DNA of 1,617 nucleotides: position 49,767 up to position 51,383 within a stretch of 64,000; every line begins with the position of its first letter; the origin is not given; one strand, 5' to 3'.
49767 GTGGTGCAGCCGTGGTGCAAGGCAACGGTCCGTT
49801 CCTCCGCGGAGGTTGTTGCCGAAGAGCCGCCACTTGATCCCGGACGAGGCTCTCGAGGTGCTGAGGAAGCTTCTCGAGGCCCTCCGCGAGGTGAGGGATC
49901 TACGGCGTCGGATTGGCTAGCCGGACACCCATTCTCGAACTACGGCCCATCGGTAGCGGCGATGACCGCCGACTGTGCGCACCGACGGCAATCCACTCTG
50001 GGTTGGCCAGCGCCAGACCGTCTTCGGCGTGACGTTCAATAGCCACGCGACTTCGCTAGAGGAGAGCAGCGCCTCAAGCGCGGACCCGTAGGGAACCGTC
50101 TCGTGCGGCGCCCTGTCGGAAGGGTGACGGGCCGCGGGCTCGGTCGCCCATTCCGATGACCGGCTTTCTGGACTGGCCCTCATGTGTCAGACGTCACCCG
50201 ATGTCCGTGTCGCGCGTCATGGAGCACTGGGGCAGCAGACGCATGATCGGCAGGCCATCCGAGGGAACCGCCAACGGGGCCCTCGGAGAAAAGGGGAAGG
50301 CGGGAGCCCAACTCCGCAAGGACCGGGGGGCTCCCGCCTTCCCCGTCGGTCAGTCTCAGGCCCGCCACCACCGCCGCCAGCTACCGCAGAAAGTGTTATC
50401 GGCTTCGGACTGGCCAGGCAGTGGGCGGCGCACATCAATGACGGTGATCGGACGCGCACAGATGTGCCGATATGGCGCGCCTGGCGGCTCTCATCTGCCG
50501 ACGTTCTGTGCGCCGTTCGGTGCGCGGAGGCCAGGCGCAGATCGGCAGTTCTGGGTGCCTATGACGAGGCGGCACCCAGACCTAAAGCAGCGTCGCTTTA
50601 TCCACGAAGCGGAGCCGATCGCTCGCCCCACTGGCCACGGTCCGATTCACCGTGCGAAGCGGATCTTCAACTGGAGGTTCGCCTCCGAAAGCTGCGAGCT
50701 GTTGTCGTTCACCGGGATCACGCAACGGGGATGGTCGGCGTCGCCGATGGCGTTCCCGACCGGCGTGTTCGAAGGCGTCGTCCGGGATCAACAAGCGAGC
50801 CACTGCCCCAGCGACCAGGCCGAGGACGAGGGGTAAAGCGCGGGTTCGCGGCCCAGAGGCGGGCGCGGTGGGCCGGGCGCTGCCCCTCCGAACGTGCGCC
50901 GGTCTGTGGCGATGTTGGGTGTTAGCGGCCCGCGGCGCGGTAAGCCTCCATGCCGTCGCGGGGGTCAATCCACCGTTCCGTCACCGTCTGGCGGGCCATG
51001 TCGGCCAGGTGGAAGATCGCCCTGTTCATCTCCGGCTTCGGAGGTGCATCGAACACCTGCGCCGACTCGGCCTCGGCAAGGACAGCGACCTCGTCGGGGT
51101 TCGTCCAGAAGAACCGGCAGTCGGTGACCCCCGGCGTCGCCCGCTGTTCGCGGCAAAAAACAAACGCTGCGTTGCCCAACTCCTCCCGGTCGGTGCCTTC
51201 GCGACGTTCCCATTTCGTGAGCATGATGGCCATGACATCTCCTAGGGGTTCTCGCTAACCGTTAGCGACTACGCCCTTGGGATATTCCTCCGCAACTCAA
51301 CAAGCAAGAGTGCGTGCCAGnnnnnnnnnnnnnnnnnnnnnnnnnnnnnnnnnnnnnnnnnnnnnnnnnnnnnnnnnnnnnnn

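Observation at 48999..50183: The tRNA-integrated island has an Xis-like gene and arm-type repeats but no recognisable integrase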

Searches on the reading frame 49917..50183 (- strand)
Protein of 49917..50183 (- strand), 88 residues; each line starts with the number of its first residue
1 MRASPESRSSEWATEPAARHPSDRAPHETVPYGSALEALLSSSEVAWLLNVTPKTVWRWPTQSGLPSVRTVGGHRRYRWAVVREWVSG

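Call 15: search_protein_families(library=pfam, proteins=[window:49917-50183:-], max_evalue=0.1)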
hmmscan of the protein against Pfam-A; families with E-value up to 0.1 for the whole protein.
window:49917-50183:- (88 aa): 5 families
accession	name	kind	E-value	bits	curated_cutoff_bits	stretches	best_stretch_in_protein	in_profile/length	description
PF12728.13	HTH_17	-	1.1e-07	32.4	27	1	39-86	1-47/51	Helix-turn-helix domain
PF00376.29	MerR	-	2.3e-05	24.5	28.2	1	42-77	2-38/38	MerR family regulatory protein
PF13411.12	MerR_1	-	0.00023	21.7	21.6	1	41-78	2-39/69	MerR HTH family regulatory protein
PF15943.11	YdaS_toxin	-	0.041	14.2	30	1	37-67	6-37/65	Bacterial toxin YdaS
PF13542.12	HTH_Tnp_ISL3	-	0.063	13.2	27.4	0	43-59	30-46/51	Helix-turn-helix domain of transposase family ISL3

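Call 17: find_encoding_contigs(protein=window:49917-50183:-, flank=10000, max_places=8)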
Protein window:49917-50183:- (88 aa): no gene with exactly this product is on record in the collection.

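Call 22: find_homologous_proteins(query=window:49917-50183:-)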
Query window:49917-50183:- (88 aa): 10 proteins with E <= 0.001 among 10 candidates.
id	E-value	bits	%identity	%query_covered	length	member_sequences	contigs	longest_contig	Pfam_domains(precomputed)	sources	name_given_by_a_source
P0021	6.1e-23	99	92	59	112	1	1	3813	PF12728.14,PF00376.30,PF13411.13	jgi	jgi:excisionase family DNA binding protein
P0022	4.3e-22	96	88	59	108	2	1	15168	PF12728.14,PF00376.30,PF13411.13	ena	-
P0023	1.3e-21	94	88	59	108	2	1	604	PF12728.14,PF00376.30,PF13411.13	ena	-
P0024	1.5e-21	94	60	94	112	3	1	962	PF12728.14,PF00376.30,PF13411.13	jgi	jgi:excisionase family DNA binding protein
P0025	3.6e-21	93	65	81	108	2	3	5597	PF12728.14,PF00376.30,PF13411.13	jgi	jgi:excisionase family DNA binding protein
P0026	4.9e-20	89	66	80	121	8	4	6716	PF12728.14,PF00376.30,PF13411.13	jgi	-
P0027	1.2e-19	88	83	59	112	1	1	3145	PF12728.14,PF00376.30,PF13411.13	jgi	jgi:excisionase family DNA binding protein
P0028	1.6e-19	88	87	59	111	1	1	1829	PF12728.14,PF00376.30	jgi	jgi:excisionase family DNA binding protein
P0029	1.6e-14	72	63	68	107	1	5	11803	PF12728.14,PF00376.30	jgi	jgi:excisionase family DNA binding protein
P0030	6.4e-6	44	68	43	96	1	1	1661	-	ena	-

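Call 25: find_encoding_contigs(protein=P0022, flank=10000, max_places=4)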
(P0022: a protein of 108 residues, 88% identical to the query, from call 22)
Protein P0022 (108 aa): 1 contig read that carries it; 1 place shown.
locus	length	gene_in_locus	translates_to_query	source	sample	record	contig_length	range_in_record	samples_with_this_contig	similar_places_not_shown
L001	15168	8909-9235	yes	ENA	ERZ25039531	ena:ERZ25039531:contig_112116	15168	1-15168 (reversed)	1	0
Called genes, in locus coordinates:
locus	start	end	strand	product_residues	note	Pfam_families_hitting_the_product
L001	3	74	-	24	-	?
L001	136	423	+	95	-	PF04226:Transgly_assoc (weak)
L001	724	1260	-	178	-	PF00583:Acetyltransf_1, PF13673:Acetyltransf_10 (faint)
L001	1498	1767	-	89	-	PF06305:LapA_dom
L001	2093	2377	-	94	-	-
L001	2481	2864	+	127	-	-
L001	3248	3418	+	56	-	-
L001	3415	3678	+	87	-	-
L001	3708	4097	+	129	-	-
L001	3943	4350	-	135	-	-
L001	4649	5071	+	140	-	PF00072:Response_reg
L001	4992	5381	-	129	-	-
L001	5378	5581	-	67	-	-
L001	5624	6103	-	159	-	-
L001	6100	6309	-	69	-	-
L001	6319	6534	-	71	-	-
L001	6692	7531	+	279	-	PF00211:Guanylate_cyc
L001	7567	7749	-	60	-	-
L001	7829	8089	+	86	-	-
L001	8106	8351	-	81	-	-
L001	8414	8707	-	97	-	PF03551:PadR (weak)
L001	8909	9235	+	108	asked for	PF00376:MerR, PF12728:HTH_17, PF13411:MerR_1 (weak)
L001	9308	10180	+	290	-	-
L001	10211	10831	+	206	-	-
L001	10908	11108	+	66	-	PF13508:Acetyltransf_7 (weak)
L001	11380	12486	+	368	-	PF01717:Meth_synt_2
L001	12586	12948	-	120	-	-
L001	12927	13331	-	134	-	PF00903:Glyoxalase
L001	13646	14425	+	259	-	PF01106:NifU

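Call 39: find_encoding_contigs(protein=P0029, flank=10000, max_places=5)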
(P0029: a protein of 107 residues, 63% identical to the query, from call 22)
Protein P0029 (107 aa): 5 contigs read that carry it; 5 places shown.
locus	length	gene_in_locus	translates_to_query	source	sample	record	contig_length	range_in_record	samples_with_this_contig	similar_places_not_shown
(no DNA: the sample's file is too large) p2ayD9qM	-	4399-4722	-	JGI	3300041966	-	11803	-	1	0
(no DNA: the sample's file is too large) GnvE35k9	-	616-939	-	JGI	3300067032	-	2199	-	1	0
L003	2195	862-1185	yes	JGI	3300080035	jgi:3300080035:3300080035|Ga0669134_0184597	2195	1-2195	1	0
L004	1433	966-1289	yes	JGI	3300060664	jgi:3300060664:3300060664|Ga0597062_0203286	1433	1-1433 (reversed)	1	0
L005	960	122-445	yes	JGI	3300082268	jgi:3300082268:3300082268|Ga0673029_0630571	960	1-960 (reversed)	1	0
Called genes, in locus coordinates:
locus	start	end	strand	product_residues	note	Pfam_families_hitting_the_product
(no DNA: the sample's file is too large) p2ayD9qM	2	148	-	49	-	?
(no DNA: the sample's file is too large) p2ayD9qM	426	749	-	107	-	PF12802:MarR_2 (faint)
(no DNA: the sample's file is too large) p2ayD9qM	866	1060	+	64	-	PF18929:DUF5678 (weak)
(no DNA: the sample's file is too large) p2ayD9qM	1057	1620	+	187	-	-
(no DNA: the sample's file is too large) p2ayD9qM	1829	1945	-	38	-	-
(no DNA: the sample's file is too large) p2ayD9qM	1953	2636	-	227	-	-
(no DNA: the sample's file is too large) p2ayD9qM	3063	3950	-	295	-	PF00657:Lipase_GDSL (weak), PF13472:Lipase_GDSL_2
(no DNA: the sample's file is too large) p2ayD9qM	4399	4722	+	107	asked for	PF00376:MerR (weak), PF12728:HTH_17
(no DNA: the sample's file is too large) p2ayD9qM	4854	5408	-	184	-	-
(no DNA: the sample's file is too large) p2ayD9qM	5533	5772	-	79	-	-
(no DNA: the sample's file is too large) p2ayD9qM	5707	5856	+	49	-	-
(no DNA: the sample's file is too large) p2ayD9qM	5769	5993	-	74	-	-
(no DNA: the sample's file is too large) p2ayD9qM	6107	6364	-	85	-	-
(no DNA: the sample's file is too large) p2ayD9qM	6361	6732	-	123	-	-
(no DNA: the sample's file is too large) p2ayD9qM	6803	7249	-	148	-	PF01844:HNH, PF14279:HNH_5 (weak)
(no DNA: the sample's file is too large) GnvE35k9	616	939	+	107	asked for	PF00376:MerR (weak), PF12728:HTH_17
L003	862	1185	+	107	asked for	PF00376:MerR (weak), PF12728:HTH_17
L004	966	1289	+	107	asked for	PF00376:MerR (weak), PF12728:HTH_17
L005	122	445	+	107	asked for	PF00376:MerR (weak), PF12728:HTH_17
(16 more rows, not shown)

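Call 40: find_encoding_contigs(protein=P0026, flank=10000, max_places=5)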
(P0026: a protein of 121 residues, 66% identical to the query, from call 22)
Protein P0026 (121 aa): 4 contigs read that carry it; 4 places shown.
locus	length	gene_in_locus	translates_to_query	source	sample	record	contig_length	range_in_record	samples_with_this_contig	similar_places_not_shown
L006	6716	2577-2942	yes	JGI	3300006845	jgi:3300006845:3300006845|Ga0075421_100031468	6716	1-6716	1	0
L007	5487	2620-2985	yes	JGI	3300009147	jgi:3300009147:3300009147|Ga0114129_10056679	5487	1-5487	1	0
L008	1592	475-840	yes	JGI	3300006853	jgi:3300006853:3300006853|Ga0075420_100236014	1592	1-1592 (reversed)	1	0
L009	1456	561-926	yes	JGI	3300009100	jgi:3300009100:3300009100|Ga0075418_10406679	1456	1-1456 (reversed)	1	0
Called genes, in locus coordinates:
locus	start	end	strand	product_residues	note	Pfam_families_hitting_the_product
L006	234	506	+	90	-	-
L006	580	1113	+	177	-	-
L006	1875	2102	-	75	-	-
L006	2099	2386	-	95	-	-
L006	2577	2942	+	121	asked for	PF12728:HTH_17, PF00376:MerR, PF13411:MerR_1 (weak)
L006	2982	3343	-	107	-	-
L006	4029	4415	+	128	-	-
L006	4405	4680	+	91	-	-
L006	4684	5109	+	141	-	-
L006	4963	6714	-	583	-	?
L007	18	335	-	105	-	-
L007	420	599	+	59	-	-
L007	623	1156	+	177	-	-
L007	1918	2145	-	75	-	-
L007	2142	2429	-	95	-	-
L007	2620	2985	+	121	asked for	PF12728:HTH_17, PF00376:MerR, PF13411:MerR_1 (weak)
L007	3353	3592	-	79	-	-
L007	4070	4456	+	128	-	-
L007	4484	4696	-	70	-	PF00589:Phage_integrase (weak)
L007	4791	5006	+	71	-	-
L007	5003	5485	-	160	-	?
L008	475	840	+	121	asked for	PF12728:HTH_17, PF00376:MerR, PF13411:MerR_1 (weak)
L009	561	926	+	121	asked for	PF12728:HTH_17, PF00376:MerR, PF13411:MerR_1 (weak)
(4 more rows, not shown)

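Call 44: search_protein_families(library=pfam, proteins=[L006:4966-6714:-, L006:4029-4415:+, L006:4405-4680:+, L006:4684-5109:+, L007:4484-4696:-, L007:5006-5485:-, L006:580-1113:+, L006:234-506:+, L001:9308-10180:+, L001:10211-10831:+], max_evalue=0.1)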
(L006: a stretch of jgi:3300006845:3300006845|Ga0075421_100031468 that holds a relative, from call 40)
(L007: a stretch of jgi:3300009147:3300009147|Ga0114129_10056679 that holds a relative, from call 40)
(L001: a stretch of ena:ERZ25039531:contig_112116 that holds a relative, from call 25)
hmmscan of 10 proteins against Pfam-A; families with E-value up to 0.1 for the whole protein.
L006:4966-6714:- (583 aa): 4 families
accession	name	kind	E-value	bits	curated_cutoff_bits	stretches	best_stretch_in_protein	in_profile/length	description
PF13424.12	TPR_12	-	9.6e-05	22.9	30.1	2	456-521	10-77/77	Tetratricopeptide repeat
PF07719.23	TPR_2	-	0.012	16.1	27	0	460-479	12-31/34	Tetratricopeptide repeat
PF13374.12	TPR_10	-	0.013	16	27.5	0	462-481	15-34/42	Tetratricopeptide repeat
PF12862.13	ANAPC5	-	0.063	13.8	23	0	349-405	25-70/91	Anaphase-promoting complex subunit 5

L006:4029-4415:+ (128 aa): 0 families

L006:4405-4680:+ (91 aa): 0 families

L006:4684-5109:+ (141 aa): 0 families

L007:4484-4696:- (70 aa): 1 family
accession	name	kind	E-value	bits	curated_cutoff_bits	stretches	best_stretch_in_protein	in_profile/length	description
PF00589.27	Phage_integrase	-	3.1e-06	27.5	27.1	1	4-53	121-169/172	Phage integrase family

L007:5006-5485:- (160 aa): 2 families
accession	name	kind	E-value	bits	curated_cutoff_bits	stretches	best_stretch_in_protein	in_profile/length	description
PF13424.12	TPR_12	-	7.6e-05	23.3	30.1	1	33-98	10-77/77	Tetratricopeptide repeat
PF13374.12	TPR_10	-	0.075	13.5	27.5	0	39-58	15-34/42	Tetratricopeptide repeat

L006:580-1113:+ (177 aa): 0 families

L006:234-506:+ (90 aa): 0 families

L001:9308-10180:+ (290 aa): 0 families

L001:10211-10831:+ (206 aa): 1 family
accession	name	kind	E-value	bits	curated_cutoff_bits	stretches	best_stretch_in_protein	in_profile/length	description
PF24381.1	DUF7537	-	0.085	12.8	31.7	0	7-42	5-40/258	Family of unknown function (DUF7537)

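Call 111: search_solved_structures(query=window:49917-50183:-, max_evalue=1, show_alignments=2)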
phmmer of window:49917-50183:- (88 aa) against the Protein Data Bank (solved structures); distinct sequences matched with E-value up to 1: 6.
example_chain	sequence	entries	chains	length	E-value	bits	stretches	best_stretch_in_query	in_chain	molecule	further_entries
6ama_A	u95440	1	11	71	2.1e-11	47.2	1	36-88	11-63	Putative DNA-binding protein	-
6amk_A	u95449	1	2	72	2.7e-11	46.9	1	27-88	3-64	Putative DNA-binding protein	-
8jbs_A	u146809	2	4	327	0.00072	23.1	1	24-79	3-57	Putative cobalamin binding protein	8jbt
5i41_B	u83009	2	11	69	0.068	16.8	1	41-78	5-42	Chromosome-anchoring protein RacA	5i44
9m1i_D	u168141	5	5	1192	0.07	16.7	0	14-49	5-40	Tubulin-specific chaperone D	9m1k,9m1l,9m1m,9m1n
7lwr_A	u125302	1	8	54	0.46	14.1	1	43-69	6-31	Terminase, small subunit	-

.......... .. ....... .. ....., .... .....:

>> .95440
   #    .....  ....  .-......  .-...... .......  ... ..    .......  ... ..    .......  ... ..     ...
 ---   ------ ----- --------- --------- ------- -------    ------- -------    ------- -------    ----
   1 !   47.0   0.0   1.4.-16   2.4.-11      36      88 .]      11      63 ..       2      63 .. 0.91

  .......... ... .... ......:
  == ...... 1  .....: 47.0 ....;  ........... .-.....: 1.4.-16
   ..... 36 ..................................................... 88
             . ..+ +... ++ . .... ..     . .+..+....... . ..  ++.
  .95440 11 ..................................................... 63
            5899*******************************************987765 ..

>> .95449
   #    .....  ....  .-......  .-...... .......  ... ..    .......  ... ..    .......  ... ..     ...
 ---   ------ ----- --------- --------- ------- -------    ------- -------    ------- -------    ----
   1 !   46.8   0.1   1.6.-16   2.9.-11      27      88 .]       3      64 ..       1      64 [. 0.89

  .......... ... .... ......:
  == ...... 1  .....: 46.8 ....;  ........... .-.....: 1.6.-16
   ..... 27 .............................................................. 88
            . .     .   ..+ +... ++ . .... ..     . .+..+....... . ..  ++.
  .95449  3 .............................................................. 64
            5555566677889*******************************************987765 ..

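Call 119: search_protein_families(library=ncbifam, proteins=[window:49917-50183:-], max_evalue=0.01)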
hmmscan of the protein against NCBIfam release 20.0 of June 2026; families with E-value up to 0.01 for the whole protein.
window:49917-50183:- (88 aa): 4 families
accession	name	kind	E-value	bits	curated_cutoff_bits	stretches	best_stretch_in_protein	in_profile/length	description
NF033787.1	HTH_BldC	subfamily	1.7e-14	53.4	77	1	39-84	2-47/49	BldC family transcriptional regulator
TIGR01764.1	excise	domain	7.4e-06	26.2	28.8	1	40-86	2-47/49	excisionase family DNA-binding protein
NF047737.1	antiphage_MADS1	equivalog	0.00025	21.2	80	1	39-85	3-48/49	methylation-associated defense system helix-turn-helix domain-containing protein MAD1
NF033518.0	transpos_IS607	equivalog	0.01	15.4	110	0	44-83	2-41/187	IS607 family transposase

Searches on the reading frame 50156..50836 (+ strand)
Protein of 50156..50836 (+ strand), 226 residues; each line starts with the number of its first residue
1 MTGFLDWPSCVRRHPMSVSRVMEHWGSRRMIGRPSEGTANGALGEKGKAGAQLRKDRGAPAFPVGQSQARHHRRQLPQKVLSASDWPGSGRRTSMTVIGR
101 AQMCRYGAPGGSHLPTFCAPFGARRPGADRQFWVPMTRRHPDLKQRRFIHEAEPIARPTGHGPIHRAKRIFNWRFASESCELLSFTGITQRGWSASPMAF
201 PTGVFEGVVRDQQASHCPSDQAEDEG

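Call 66: search_protein_families(library=pfam, proteins=[window:50156-50836:+], max_evalue=0.01)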
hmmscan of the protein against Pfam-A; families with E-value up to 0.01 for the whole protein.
window:50156-50836:+ (226 aa): 0 families

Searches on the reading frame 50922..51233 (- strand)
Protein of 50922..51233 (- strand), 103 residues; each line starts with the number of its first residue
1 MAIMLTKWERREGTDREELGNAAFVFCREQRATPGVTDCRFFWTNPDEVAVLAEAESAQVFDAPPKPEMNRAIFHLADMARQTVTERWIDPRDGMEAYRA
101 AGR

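Call 15: search_protein_families(library=pfam, proteins=[window:50922-51233:-], max_evalue=0.1)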
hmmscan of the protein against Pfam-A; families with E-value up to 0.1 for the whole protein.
window:50922-51233:- (103 aa): 0 families

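Call 119: search_protein_families(library=ncbifam, proteins=[window:50922-51233:-], max_evalue=0.01)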
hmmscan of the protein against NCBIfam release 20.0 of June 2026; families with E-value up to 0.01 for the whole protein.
window:50922-51233:- (103 aa): 0 families
